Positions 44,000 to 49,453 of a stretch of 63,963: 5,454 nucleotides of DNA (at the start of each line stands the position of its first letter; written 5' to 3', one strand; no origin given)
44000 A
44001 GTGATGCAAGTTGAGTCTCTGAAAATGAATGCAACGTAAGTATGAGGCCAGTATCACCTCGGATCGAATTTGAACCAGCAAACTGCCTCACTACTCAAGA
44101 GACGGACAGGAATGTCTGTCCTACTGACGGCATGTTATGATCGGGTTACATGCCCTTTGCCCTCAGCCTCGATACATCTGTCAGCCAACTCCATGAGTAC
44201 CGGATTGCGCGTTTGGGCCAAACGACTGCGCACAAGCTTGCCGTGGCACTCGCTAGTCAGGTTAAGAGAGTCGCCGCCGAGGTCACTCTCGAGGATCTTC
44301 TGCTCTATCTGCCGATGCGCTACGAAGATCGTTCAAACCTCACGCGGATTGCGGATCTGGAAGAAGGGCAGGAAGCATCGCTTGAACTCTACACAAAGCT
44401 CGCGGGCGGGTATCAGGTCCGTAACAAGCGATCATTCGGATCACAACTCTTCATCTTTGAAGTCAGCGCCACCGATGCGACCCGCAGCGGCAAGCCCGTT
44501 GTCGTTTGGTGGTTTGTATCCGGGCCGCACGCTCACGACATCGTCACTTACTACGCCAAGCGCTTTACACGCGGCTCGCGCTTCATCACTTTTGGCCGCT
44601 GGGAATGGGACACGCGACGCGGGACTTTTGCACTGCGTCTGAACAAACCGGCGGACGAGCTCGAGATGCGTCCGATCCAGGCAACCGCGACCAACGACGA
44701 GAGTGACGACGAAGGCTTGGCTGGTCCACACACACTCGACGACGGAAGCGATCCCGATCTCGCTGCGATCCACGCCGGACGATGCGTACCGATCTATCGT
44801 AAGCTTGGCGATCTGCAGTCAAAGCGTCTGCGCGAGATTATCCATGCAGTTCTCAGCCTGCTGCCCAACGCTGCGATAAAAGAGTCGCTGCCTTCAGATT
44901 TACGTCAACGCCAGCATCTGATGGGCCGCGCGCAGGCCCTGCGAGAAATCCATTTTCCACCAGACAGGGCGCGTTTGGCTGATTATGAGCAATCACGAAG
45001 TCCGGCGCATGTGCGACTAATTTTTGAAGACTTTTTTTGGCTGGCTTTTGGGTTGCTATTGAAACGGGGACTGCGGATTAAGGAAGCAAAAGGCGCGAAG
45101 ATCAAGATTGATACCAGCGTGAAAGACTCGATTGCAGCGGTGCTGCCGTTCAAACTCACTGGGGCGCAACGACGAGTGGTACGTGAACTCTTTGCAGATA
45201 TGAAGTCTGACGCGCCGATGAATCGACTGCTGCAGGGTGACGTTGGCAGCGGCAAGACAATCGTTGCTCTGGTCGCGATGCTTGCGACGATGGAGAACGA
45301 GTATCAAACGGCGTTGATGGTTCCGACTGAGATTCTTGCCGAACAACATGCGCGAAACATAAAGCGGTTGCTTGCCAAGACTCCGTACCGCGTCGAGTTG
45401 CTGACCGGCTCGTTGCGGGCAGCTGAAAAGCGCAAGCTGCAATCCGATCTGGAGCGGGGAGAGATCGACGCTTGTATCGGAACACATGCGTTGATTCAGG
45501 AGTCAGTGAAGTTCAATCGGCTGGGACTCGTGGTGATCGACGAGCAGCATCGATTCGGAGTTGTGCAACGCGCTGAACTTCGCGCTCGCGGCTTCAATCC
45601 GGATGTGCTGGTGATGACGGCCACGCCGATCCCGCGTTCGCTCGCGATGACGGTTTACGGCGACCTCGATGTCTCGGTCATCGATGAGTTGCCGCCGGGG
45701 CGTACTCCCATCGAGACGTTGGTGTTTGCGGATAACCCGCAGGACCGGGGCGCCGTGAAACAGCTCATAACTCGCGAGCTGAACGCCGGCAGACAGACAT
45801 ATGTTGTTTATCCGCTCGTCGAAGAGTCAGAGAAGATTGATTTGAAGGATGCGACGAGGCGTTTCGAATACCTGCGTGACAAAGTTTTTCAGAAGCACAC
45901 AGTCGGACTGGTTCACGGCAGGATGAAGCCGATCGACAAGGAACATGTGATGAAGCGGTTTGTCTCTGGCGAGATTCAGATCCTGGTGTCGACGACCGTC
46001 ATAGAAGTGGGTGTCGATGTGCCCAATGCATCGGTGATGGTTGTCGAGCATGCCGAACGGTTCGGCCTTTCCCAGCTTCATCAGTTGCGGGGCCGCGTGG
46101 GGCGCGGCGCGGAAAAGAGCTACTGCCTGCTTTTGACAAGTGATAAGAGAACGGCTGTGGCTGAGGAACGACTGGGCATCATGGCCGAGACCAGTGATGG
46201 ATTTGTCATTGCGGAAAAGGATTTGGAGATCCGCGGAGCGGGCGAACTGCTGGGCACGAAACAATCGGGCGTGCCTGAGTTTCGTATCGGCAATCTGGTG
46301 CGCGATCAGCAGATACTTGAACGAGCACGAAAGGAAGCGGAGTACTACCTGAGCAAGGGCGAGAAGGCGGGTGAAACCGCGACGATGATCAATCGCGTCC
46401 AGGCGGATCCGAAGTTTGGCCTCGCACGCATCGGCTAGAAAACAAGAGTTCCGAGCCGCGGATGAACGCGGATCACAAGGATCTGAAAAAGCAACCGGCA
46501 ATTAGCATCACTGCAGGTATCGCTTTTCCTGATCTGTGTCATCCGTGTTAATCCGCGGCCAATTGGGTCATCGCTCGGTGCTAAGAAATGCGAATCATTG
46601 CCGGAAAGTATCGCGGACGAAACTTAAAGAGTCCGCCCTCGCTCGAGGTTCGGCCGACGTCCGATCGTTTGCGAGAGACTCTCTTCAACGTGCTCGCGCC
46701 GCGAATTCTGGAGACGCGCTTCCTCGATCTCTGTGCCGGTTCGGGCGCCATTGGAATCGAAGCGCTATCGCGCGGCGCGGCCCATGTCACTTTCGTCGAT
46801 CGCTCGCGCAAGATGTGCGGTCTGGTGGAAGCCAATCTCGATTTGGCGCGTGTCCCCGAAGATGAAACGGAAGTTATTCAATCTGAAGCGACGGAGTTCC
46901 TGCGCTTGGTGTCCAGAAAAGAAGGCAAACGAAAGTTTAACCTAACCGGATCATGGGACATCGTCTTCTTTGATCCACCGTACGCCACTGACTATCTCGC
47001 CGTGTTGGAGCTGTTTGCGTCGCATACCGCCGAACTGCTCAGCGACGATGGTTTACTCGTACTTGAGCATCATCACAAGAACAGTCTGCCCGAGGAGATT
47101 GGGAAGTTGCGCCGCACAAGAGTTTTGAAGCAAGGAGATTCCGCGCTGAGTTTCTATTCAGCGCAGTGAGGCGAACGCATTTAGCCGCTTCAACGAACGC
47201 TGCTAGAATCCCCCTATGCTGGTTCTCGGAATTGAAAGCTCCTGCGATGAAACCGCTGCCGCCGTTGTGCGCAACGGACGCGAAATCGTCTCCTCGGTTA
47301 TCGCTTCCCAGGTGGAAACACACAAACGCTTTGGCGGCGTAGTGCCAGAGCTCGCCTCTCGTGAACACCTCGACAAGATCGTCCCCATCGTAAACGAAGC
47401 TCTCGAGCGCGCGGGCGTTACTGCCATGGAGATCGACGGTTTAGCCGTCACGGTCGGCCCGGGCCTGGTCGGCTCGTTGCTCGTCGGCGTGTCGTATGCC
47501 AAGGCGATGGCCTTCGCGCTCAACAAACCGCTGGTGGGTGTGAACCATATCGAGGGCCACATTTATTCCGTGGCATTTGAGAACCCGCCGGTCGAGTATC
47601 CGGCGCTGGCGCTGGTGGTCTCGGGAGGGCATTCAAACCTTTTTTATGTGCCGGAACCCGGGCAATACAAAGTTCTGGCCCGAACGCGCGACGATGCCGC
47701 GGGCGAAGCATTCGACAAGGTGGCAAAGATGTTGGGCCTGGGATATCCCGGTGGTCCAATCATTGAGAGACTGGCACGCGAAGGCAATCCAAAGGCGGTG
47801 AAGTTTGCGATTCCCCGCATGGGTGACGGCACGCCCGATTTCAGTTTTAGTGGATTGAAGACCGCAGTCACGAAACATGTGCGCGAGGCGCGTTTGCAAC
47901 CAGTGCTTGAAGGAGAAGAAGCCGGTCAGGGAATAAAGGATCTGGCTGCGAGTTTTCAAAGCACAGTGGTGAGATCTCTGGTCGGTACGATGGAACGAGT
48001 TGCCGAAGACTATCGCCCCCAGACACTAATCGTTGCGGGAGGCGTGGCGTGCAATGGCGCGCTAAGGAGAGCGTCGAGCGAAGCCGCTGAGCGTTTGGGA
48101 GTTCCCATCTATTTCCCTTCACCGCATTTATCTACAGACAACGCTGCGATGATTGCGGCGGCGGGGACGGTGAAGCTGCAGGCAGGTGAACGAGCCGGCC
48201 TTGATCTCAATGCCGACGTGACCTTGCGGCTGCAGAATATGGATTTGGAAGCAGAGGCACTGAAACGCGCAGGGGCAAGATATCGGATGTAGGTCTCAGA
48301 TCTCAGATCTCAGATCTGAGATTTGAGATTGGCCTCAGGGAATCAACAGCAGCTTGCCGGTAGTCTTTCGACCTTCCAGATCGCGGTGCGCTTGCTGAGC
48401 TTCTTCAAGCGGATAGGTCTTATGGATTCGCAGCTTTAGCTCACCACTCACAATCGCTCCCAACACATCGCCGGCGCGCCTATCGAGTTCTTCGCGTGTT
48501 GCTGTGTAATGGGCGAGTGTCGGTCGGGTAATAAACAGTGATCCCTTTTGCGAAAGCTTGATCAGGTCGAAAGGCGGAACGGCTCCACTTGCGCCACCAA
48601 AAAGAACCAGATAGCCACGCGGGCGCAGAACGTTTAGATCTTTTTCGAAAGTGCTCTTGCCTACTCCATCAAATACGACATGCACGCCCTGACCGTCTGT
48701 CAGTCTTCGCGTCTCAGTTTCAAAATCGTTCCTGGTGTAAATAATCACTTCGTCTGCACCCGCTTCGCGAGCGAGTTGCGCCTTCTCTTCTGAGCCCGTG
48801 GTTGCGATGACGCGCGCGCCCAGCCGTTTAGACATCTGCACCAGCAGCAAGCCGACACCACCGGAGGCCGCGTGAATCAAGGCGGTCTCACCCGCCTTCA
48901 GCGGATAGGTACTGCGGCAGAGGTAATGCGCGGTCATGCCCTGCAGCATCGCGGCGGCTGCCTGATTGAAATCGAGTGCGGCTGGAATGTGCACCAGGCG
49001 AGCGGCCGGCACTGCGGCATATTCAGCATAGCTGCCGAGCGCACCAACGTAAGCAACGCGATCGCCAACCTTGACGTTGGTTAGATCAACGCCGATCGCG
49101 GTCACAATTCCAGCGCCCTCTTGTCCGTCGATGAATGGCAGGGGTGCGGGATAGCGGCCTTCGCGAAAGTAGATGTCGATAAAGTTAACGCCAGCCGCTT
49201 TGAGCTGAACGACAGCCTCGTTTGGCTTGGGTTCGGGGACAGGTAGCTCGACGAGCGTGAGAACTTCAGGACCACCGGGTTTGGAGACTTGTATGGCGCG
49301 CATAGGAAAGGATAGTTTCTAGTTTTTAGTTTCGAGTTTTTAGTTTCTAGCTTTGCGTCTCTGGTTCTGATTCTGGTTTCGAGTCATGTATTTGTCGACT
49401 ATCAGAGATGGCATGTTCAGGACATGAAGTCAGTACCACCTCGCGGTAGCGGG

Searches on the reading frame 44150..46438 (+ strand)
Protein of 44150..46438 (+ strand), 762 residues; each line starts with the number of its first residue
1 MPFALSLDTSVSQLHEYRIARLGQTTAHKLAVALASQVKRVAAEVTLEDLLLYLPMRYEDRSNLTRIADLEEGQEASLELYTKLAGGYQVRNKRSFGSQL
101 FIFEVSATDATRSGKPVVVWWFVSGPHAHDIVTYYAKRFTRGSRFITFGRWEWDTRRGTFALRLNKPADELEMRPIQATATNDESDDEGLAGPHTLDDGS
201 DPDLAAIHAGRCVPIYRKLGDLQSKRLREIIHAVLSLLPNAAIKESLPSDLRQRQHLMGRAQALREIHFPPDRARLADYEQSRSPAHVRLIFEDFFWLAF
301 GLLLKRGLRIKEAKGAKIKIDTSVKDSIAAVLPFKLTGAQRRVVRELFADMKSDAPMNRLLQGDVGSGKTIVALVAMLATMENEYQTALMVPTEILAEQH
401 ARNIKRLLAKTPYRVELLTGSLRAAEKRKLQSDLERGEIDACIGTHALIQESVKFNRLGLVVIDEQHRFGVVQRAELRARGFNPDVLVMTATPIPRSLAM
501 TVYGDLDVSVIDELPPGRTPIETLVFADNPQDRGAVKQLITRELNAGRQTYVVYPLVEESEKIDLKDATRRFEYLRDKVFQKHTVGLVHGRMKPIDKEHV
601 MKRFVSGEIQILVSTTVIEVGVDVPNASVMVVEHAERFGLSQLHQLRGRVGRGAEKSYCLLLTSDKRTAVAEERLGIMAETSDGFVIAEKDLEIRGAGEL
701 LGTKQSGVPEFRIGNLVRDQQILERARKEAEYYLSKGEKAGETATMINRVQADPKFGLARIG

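Call 21: search_protein_families(library=pfam, proteins=[window:44150-46438:+], max_evalue=0.00001)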
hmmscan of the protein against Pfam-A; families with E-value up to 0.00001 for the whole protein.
window:44150-46438:+ (762 aa): 4 families
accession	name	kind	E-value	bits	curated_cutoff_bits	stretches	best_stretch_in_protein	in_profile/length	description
PF00270.35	DEAD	-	1.7e-23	83.6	26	1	357-498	15-164/167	DEAD/DEAH box helicase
PF00271.37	Helicase_C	-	8.7e-23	81.1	23.5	1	537-652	7-108/110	Helicase conserved C-terminal domain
PF19833.4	RecG_dom3_C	-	1.4e-12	47.9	26.8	1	681-744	1-65/87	ATP-dependent DNA helicase RecG, domain 3, C-terminal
PF04851.21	ResIII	-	1.6e-11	44.8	22.5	1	335-493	3-162/164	Type III restriction enzyme, res subunit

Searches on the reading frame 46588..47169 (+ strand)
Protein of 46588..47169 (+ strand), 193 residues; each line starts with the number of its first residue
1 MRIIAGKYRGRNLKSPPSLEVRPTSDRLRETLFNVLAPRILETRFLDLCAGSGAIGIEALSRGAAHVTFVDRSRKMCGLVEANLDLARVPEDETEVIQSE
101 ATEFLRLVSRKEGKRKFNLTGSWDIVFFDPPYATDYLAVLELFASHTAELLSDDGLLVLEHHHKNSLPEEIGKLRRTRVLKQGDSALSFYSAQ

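Call 21: search_protein_families(library=pfam, proteins=[window:46588-47169:+], max_evalue=0.00001)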
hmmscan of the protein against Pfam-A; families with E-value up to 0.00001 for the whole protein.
window:46588-47169:+ (193 aa): 2 families
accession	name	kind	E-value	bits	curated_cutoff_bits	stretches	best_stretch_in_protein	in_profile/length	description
PF03602.21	Cons_hypoth95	-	5.1e-49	166.9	24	1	1-190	1-181/182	Conserved hypothetical protein 95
PF05175.20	MTS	-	9.4e-06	25.8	23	0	31-164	22-143/170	Methyltransferase small domain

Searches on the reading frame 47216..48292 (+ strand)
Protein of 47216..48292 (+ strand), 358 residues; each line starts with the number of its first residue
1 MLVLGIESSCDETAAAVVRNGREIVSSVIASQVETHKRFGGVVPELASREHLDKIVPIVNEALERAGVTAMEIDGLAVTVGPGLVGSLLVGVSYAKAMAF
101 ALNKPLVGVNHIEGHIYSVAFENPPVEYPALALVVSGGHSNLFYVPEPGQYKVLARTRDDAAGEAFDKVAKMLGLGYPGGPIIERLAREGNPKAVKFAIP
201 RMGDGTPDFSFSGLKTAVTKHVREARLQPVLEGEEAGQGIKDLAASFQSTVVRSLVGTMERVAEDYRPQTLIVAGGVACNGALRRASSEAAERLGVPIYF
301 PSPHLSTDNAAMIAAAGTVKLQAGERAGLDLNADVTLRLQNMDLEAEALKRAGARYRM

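Call 21: search_protein_families(library=pfam, proteins=[window:47216-48292:+], max_evalue=0.00001)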
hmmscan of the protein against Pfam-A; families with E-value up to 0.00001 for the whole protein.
window:47216-48292:+ (358 aa): 3 families
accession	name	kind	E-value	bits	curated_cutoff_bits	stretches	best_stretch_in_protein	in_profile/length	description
PF00814.31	TsaD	-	1.6e-95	320.2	24.8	1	23-314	1-263/264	tRNA N6-adenosine threonylcarbamoyltransferase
PF02543.21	Carbam_trans_N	-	3.4e-07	30.4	24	0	103-280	124-313/346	Carbamoyltransferase N-terminus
PF22521.2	HypF_C_2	-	4.5e-07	30.3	27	1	225-304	151-229/241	Carbamoyltransferase, Kae1-like Domain, second subdomain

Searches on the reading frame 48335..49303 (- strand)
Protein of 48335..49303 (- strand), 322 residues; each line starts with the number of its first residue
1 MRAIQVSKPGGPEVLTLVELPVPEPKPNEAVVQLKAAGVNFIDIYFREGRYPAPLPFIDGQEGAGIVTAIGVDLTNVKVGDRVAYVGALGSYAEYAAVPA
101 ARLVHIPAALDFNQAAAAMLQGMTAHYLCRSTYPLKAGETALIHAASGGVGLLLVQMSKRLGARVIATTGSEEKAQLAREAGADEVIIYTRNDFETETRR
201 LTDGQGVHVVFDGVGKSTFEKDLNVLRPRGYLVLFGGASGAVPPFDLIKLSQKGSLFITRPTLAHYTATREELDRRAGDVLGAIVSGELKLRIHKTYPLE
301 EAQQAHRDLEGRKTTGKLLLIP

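Call 21: search_protein_families(library=pfam, proteins=[window:48335-49303:-], max_evalue=0.00001)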
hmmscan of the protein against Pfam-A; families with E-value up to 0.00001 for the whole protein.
window:48335-49303:- (322 aa): 3 families
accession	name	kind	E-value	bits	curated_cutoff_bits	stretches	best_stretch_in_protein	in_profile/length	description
PF00107.32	ADH_zinc_N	-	2.5e-27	95.8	31.8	1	149-250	1-102/129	Zinc-binding dehydrogenase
PF13602.12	ADH_zinc_N_2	-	1.1e-22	81.9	27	1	182-320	2-134/134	Zinc-binding dehydrogenase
PF08240.17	ADH_N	-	3e-17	63.2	23.5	1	26-107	1-103/104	Alcohol dehydrogenase GroES-like domain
